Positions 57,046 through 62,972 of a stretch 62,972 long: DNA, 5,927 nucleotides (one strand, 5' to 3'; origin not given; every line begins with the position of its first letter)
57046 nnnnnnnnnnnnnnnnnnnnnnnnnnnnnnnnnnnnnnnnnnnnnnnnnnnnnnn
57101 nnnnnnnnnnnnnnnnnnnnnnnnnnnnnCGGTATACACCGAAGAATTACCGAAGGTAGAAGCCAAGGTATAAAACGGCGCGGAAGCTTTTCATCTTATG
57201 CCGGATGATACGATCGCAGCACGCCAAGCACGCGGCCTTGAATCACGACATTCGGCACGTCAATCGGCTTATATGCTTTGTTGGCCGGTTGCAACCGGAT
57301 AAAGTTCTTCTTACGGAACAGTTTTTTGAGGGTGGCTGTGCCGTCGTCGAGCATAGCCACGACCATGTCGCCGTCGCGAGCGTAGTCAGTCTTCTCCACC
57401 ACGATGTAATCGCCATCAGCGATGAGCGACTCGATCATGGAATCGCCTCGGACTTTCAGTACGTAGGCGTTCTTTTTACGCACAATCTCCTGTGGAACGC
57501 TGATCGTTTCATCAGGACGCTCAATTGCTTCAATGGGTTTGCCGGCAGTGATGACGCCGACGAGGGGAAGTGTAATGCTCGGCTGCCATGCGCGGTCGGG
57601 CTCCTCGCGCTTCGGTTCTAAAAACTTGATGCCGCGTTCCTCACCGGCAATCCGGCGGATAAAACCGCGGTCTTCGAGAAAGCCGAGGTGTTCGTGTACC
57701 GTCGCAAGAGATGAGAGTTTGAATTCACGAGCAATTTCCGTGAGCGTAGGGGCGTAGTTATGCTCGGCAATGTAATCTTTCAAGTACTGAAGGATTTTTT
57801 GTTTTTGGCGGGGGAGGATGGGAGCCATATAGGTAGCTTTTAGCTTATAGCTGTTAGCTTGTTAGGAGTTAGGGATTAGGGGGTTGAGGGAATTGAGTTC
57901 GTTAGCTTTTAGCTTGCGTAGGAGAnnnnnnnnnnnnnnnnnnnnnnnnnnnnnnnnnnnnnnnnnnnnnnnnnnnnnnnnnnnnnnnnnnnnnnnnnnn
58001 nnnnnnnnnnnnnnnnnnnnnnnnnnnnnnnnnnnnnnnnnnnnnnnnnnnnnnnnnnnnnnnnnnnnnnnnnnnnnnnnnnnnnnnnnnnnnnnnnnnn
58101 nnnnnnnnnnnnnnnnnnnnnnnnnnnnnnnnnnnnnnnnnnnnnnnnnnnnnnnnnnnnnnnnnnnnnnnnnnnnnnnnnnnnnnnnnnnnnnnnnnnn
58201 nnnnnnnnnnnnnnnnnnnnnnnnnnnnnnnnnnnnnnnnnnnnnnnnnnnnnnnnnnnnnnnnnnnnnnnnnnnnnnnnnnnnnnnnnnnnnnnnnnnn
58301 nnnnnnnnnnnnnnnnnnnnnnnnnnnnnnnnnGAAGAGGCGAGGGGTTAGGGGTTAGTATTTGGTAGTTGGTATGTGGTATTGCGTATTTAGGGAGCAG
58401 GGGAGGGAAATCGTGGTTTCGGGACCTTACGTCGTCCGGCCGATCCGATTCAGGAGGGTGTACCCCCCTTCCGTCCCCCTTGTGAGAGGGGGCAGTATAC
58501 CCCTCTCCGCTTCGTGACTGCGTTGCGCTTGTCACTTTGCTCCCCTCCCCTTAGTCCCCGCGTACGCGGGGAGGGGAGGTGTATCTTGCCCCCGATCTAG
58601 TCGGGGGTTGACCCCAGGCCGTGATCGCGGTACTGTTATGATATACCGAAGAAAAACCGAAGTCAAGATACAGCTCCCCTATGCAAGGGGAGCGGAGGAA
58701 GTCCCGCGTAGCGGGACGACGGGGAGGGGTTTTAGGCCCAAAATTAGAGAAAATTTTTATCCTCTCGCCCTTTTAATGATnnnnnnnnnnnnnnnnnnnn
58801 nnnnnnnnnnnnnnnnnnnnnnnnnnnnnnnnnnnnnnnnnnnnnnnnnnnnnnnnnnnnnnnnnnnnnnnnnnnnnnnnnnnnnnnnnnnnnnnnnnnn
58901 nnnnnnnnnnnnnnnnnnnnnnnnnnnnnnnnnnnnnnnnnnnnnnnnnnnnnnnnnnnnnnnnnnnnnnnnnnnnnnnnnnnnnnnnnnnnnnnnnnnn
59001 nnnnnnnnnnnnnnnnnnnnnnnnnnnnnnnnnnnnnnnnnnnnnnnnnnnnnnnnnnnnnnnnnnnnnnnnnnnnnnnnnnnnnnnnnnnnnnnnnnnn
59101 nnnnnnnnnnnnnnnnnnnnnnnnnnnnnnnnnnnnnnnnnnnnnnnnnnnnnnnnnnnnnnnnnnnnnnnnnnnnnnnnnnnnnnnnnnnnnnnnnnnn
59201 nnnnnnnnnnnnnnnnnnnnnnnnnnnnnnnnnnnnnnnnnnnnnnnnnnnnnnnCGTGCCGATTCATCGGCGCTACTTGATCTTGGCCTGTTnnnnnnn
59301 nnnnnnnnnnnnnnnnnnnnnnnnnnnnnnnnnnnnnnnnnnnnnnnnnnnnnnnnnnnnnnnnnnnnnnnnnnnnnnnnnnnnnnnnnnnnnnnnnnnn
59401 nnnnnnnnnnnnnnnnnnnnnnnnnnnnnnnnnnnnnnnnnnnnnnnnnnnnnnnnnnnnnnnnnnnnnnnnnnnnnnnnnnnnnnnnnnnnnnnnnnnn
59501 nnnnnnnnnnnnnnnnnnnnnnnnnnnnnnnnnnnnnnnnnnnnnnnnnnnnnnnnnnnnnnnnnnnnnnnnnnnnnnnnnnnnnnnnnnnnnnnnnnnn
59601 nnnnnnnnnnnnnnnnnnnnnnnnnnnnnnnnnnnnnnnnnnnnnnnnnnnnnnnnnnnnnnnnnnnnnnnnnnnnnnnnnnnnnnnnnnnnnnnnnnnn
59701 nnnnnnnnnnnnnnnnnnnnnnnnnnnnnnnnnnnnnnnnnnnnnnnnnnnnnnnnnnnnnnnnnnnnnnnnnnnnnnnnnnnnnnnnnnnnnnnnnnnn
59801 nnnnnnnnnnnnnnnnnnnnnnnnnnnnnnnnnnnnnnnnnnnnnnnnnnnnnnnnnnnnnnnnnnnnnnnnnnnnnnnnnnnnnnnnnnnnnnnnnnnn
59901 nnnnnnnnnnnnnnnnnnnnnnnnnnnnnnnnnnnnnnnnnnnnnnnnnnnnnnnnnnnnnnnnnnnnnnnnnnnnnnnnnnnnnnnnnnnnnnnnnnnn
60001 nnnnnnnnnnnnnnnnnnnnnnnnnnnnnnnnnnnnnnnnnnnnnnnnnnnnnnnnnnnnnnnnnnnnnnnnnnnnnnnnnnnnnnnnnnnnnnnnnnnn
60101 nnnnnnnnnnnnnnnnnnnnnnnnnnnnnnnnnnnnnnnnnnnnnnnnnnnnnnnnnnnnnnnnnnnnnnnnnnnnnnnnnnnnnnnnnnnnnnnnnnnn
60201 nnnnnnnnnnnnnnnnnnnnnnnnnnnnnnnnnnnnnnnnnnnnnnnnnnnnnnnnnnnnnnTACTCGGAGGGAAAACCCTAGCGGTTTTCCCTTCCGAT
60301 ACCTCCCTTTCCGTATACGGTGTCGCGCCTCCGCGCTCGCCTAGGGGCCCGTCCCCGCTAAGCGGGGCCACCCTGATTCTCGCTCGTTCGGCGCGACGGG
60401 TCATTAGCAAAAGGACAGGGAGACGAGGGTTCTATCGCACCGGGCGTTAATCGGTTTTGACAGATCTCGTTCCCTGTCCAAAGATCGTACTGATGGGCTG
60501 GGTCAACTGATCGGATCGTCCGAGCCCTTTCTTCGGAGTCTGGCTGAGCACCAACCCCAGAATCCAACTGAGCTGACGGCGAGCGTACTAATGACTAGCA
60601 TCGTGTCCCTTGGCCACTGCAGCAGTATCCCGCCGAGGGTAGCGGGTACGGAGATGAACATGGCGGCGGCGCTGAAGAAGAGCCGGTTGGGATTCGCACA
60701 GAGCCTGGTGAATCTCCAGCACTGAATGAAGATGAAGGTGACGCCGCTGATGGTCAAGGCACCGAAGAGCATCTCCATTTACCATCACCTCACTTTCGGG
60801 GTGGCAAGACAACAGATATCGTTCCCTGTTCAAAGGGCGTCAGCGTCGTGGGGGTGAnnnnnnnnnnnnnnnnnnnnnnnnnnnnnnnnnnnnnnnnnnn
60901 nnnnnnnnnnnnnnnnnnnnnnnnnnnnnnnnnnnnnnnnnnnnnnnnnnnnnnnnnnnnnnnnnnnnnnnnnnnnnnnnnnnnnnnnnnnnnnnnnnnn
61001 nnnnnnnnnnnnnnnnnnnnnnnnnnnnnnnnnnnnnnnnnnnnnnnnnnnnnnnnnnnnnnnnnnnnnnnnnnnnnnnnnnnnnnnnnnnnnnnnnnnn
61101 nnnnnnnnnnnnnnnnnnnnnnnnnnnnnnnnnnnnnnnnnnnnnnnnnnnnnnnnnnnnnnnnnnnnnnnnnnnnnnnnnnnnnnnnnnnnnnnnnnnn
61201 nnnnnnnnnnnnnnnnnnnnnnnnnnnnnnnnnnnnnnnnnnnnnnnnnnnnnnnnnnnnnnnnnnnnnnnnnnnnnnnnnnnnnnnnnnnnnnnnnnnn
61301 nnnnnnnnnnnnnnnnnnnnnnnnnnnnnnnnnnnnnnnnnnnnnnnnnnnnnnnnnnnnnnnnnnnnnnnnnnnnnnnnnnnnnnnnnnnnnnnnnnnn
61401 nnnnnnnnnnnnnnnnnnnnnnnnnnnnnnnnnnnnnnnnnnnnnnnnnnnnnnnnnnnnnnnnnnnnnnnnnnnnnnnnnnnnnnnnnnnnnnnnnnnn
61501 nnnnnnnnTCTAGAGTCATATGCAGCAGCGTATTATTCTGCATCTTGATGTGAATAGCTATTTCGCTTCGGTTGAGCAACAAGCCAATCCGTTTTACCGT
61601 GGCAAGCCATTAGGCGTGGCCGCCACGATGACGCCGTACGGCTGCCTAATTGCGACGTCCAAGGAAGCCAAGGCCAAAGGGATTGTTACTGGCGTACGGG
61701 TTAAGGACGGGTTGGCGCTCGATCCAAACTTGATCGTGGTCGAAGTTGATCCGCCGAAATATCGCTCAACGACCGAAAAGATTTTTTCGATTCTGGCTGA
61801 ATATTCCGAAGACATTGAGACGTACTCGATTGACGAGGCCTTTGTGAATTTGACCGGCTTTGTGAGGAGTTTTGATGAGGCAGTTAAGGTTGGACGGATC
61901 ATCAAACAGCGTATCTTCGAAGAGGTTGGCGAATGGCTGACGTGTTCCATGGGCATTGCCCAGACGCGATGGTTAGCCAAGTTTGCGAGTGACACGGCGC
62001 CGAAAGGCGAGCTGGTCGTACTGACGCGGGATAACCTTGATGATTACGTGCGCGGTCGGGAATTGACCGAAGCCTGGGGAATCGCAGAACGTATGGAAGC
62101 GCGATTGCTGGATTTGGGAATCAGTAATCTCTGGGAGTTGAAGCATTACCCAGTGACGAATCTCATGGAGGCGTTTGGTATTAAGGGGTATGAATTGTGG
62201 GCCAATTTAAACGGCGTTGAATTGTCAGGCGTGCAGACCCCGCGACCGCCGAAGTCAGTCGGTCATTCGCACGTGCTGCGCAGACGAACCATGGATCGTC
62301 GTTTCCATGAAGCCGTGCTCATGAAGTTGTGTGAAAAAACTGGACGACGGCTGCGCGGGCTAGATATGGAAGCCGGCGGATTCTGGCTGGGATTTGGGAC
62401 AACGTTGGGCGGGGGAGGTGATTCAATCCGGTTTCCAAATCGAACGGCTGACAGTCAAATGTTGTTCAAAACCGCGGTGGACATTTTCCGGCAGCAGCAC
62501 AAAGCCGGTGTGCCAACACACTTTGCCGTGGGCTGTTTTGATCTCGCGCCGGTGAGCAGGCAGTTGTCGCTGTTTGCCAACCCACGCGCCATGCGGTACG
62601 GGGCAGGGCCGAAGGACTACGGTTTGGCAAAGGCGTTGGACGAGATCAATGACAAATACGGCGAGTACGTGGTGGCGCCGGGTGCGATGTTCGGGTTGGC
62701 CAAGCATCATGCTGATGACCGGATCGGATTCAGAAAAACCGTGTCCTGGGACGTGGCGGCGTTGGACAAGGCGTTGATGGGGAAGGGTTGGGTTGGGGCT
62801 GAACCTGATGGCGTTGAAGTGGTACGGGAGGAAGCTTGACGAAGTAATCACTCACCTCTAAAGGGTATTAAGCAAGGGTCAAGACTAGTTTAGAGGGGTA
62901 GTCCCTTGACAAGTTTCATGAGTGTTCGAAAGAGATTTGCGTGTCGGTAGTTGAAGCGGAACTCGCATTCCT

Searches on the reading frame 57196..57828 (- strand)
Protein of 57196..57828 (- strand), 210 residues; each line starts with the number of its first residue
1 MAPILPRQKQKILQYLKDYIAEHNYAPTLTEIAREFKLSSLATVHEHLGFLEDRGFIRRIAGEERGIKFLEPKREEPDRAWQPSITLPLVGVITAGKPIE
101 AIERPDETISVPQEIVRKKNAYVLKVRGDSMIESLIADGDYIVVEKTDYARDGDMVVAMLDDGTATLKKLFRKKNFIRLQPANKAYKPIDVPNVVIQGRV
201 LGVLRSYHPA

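Call 51: search_protein_families(library=pfam, proteins=[window:57196-57828:-], max_evalue=0.001)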
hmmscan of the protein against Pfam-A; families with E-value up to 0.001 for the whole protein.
window:57196-57828:- (210 aa): 4 families
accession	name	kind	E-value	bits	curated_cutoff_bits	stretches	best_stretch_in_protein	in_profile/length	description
PF00717.28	Peptidase_S24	-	7.4e-33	113.1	23.3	1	88-200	1-115/116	Peptidase S24-like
PF01726.22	LexA_DNA_bind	-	1.4e-15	57.3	23.7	1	3-66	3-65/65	LexA DNA binding domain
PF09339.16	HTH_IclR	-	0.00015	21.9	22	1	18-59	10-50/52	IclR helix-turn-helix domain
PF01475.25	FUR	-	0.00038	21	23.1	1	7-69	8-71/121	Ferric uptake regulator family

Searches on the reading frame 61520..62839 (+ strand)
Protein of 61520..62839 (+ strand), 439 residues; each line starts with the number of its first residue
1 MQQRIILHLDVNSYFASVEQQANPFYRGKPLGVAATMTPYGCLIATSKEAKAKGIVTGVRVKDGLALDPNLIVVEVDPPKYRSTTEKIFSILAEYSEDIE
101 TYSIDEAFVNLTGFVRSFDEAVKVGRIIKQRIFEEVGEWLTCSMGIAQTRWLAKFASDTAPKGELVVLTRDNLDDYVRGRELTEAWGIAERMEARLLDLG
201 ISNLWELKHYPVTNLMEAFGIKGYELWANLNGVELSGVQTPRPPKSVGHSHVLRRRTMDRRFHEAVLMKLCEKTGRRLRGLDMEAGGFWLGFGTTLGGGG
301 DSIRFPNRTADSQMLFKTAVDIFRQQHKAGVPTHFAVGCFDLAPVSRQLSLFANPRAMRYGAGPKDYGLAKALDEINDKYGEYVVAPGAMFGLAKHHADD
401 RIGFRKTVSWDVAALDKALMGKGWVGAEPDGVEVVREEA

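Call 51: search_protein_families(library=pfam, proteins=[window:61520-62839:+], max_evalue=0.001)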
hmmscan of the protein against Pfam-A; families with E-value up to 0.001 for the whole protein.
window:61520-62839:+ (439 aa): 2 families
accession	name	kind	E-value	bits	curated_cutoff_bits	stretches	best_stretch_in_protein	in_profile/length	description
PF00817.25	IMS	-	7e-40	136.8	23.2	1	9-158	1-148/148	impB/mucB/samB family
PF11799.13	IMS_C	-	1.4e-07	32.3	20.7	1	244-350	1-108/109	impB/mucB/samB family C-terminal domain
